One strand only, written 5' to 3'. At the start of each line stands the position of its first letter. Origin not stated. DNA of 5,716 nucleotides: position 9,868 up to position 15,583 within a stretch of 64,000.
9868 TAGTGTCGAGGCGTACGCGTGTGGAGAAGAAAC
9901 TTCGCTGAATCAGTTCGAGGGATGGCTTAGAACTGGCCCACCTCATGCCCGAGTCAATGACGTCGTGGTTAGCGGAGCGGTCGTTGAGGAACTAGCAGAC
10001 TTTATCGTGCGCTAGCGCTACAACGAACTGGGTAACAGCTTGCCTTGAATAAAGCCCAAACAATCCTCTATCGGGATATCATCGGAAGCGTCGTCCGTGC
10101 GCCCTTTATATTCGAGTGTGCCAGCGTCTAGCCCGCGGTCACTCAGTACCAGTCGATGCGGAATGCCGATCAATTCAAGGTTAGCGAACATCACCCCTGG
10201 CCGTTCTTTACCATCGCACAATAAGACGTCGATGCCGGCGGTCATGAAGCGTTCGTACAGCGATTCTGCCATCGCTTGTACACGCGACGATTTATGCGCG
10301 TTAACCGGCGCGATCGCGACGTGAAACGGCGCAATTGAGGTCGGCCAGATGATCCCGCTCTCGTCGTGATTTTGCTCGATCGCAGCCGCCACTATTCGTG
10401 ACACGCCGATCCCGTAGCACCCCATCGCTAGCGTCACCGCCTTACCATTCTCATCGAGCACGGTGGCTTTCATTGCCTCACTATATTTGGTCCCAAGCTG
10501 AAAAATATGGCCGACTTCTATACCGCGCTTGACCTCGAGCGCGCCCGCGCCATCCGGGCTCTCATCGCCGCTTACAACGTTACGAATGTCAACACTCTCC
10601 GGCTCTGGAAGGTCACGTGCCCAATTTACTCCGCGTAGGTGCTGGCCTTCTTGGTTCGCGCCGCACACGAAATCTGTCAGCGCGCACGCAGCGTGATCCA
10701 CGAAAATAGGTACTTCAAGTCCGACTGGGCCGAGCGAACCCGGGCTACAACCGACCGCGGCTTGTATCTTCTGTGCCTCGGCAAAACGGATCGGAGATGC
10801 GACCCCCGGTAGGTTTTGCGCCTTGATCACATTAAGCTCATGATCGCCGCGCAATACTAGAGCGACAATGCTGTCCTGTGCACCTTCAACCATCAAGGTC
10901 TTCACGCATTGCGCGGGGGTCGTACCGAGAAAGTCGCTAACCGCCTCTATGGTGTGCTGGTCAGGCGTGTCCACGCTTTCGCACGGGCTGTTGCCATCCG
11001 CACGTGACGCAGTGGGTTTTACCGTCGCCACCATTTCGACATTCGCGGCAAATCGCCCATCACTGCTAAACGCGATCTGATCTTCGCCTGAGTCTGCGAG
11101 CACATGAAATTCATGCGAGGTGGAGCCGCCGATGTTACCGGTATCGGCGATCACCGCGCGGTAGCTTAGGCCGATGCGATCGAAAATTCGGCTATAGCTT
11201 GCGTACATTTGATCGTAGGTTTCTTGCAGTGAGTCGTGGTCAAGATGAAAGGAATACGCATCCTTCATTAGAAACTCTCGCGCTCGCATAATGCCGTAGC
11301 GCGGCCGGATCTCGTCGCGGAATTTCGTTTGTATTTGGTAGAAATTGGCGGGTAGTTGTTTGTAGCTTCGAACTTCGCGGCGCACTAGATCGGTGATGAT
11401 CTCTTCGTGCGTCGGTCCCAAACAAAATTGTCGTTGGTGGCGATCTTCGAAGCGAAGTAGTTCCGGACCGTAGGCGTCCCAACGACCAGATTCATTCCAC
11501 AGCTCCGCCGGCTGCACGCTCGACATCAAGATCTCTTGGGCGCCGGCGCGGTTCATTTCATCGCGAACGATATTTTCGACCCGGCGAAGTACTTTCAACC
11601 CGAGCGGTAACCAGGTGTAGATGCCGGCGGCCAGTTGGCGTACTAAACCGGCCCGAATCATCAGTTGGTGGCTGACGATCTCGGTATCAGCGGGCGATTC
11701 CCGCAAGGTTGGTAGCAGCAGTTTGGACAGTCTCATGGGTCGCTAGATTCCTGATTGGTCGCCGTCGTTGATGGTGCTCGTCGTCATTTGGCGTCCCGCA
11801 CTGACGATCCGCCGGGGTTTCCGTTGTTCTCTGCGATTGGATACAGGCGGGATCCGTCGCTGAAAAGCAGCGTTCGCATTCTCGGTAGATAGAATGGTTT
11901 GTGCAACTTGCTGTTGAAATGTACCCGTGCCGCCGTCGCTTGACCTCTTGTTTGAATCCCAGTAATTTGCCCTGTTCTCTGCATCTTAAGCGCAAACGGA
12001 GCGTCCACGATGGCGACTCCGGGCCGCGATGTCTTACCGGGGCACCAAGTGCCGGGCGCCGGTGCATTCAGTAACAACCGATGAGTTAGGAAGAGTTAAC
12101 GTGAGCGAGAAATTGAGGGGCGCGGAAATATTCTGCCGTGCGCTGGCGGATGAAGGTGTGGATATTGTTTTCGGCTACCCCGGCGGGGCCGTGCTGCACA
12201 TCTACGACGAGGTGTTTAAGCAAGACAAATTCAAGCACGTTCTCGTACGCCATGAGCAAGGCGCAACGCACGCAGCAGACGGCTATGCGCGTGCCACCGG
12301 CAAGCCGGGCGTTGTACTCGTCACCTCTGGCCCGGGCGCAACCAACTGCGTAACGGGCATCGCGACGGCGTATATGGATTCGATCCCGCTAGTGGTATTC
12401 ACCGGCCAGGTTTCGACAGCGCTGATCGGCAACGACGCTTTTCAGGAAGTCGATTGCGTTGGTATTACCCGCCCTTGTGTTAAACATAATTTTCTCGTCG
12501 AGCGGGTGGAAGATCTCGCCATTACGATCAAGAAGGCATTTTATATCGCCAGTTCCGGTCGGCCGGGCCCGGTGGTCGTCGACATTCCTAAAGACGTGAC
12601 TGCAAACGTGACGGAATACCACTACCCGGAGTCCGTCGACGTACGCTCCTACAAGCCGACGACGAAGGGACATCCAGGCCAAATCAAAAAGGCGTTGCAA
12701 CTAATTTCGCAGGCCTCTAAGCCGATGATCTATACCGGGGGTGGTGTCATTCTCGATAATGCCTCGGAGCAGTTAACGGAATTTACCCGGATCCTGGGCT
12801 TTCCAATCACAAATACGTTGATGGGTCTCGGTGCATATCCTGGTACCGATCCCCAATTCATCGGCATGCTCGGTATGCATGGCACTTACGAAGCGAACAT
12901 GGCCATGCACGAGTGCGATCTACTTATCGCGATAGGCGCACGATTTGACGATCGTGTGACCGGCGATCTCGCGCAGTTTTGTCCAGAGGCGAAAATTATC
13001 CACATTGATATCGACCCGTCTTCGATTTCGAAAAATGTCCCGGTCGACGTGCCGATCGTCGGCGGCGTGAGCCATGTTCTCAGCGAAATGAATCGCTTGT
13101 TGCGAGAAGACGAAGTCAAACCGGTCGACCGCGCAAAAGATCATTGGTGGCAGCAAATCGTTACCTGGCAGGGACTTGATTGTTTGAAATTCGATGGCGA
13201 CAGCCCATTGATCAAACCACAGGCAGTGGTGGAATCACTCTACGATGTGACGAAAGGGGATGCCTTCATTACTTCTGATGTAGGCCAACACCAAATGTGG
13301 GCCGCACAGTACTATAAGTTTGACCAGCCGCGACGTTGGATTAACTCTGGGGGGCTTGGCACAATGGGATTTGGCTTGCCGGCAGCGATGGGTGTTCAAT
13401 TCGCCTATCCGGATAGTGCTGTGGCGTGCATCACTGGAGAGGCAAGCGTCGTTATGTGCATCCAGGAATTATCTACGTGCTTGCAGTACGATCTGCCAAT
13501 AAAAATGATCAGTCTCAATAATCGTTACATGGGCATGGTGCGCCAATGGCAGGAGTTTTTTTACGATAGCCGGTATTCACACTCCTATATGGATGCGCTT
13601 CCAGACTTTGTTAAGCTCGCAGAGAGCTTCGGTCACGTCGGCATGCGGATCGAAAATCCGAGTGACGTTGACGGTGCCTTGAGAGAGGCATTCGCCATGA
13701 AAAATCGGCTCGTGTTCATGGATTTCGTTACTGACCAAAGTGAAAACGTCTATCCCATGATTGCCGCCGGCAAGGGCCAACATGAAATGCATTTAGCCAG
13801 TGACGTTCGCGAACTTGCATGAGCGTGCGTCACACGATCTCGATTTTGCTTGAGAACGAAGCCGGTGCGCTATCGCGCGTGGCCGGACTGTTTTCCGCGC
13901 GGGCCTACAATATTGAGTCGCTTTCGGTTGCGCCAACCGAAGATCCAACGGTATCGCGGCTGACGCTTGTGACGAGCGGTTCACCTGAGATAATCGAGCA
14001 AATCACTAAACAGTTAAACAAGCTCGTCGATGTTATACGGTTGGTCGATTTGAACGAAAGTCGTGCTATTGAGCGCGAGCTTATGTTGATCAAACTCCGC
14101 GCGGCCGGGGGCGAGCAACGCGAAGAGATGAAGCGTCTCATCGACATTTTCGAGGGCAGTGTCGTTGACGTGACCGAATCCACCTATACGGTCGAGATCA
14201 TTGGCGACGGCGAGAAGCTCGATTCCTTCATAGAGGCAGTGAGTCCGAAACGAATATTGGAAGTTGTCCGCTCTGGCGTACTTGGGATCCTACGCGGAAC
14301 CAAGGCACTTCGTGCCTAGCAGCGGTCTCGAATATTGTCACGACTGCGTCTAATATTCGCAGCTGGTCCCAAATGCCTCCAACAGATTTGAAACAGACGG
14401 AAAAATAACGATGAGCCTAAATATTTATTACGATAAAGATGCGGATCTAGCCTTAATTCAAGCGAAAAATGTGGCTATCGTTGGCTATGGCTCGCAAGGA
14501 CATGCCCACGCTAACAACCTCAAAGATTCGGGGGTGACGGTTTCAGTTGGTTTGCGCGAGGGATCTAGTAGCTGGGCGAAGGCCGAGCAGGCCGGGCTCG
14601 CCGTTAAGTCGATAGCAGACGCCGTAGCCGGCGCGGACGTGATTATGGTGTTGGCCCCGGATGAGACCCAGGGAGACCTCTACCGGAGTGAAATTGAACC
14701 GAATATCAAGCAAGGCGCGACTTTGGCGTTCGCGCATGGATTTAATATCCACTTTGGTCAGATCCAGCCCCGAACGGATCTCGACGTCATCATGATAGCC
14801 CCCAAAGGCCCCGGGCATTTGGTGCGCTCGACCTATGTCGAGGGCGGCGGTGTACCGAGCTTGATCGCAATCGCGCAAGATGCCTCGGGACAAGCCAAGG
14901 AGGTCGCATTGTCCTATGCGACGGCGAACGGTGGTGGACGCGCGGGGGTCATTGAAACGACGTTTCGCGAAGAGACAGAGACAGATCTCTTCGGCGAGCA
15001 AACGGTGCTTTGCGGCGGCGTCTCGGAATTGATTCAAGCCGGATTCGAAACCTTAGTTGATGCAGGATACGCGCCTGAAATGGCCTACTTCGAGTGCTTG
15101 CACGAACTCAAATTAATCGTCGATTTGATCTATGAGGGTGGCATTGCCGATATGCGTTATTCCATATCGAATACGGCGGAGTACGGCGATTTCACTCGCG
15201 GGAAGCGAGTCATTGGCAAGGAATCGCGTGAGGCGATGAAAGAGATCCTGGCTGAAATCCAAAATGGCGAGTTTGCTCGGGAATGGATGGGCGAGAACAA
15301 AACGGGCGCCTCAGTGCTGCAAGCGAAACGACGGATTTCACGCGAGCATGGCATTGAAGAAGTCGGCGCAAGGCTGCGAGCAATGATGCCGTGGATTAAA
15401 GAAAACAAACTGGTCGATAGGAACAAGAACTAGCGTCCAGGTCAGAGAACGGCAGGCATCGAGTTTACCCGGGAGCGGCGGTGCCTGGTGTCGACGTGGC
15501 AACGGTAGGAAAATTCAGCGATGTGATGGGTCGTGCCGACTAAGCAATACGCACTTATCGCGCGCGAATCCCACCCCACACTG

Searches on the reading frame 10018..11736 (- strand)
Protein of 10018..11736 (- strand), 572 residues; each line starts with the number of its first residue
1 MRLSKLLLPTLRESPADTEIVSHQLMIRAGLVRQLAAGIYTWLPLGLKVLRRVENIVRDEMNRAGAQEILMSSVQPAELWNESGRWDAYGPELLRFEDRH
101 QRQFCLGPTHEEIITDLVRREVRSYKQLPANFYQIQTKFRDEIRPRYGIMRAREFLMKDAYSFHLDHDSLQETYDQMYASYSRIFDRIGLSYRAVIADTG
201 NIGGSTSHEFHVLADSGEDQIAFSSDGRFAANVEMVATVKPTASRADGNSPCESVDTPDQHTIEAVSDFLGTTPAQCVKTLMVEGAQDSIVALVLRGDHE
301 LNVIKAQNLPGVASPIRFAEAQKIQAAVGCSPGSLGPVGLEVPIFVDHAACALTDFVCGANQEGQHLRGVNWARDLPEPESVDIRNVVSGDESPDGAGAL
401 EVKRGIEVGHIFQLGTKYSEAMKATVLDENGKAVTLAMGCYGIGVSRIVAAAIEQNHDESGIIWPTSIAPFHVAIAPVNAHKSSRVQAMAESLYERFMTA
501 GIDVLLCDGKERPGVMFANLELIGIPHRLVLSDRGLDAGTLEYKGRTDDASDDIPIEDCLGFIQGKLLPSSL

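Call 24: search_protein_families(library=pfam, proteins=[window:10018-11736:-], max_evalue=0.000001)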
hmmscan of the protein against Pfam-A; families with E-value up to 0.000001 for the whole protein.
window:10018-11736:- (572 aa): 3 families
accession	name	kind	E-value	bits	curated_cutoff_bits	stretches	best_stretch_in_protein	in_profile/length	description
PF00587.30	tRNA-synt_2b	-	8.9e-39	133.8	29.3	1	95-456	2-179/179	tRNA synthetase class II core domain (G, H, P, S and T)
PF04073.20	tRNA_edit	-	6.7e-26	91.2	25.5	1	257-373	1-119/123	Aminoacyl-tRNA editing domain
PF03129.25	HGTP_anticodon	-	2.6e-13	50.3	21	1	472-564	1-92/94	Anticodon binding domain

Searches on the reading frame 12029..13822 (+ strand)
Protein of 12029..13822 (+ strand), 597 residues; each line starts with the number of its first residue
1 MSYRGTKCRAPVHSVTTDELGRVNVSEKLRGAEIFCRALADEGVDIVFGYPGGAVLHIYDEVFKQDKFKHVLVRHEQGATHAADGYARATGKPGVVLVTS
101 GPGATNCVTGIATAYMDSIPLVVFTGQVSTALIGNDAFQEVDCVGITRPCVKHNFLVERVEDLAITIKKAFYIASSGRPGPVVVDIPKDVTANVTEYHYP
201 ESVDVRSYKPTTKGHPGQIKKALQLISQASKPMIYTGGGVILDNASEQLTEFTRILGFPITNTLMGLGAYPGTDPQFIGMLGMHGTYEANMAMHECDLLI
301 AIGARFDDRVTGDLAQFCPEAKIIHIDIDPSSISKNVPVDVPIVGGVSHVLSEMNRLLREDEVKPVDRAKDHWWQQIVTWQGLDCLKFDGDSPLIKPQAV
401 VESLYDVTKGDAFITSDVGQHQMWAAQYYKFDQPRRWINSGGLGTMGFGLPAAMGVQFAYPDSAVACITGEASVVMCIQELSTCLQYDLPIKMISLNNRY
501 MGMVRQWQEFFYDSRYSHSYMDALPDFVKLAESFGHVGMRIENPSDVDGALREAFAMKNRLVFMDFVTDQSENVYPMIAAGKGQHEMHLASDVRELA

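Call 25: search_protein_families(library=pfam, proteins=[window:12029-13822:+], max_evalue=0.000001)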
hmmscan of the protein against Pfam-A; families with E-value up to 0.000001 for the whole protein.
window:12029-13822:+ (597 aa): 3 families
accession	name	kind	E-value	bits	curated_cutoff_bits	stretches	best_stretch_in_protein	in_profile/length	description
PF02775.26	TPP_enzyme_C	-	2.6e-54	183.6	21.9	1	417-565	1-150/151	Thiamine pyrophosphate enzyme, C-terminal TPP binding domain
PF00205.28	TPP_enzyme_M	-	4e-51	172.7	30.4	1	219-353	1-136/137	Thiamine pyrophosphate enzyme, central domain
PF02776.23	TPP_enzyme_N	-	2.1e-42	144.1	26.8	1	30-144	2-117/119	Thiamine pyrophosphate enzyme, N-terminal TPP binding domain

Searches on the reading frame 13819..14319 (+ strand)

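Call 25: search_protein_families(library=pfam, proteins=[window:13819-14319:+], max_evalue=0.000001)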
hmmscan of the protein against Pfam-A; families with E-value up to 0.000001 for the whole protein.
window:13819-14319:+ (166 aa): 4 families
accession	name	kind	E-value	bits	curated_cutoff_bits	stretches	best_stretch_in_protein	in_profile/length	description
PF10369.15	ALS_ss_C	-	2.8e-25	88.6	23.2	1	86-160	1-74/74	Small subunit of acetolactate synthase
PF22629.2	ACT_AHAS_ss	-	1.5e-22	80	27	1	7-74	1-67/67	AHAS small subunit-like ACT domain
PF13710.12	ACT_5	-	6.3e-15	55.2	27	1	14-74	2-61/62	ACT domain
PF01842.31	ACT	-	3e-13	49.7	27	1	5-70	1-65/66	ACT domain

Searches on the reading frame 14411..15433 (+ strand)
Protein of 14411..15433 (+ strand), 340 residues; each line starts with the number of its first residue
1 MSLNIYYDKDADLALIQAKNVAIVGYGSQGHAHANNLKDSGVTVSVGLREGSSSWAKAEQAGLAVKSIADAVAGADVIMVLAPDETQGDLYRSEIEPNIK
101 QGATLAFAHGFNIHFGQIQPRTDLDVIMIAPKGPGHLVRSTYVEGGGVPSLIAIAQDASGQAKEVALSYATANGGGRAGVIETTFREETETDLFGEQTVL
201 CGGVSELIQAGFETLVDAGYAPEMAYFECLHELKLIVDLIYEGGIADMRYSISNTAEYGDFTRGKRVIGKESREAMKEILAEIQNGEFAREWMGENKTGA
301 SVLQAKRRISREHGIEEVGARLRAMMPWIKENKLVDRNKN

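Call 25: search_protein_families(library=pfam, proteins=[window:14411-15433:+], max_evalue=0.000001)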
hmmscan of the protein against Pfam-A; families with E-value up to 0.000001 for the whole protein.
window:14411-15433:+ (340 aa): 2 families
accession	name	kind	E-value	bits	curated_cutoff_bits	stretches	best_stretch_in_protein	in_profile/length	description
PF07991.19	KARI_N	-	3.3e-75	251.6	20.6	1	16-179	2-165/165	Acetohydroxy acid isomeroreductase, NADPH-binding domain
PF01450.25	KARI_C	-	4.4e-65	218.8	29.1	1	185-328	1-144/144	Ketol-acid reductoisomerase, C-terminal domain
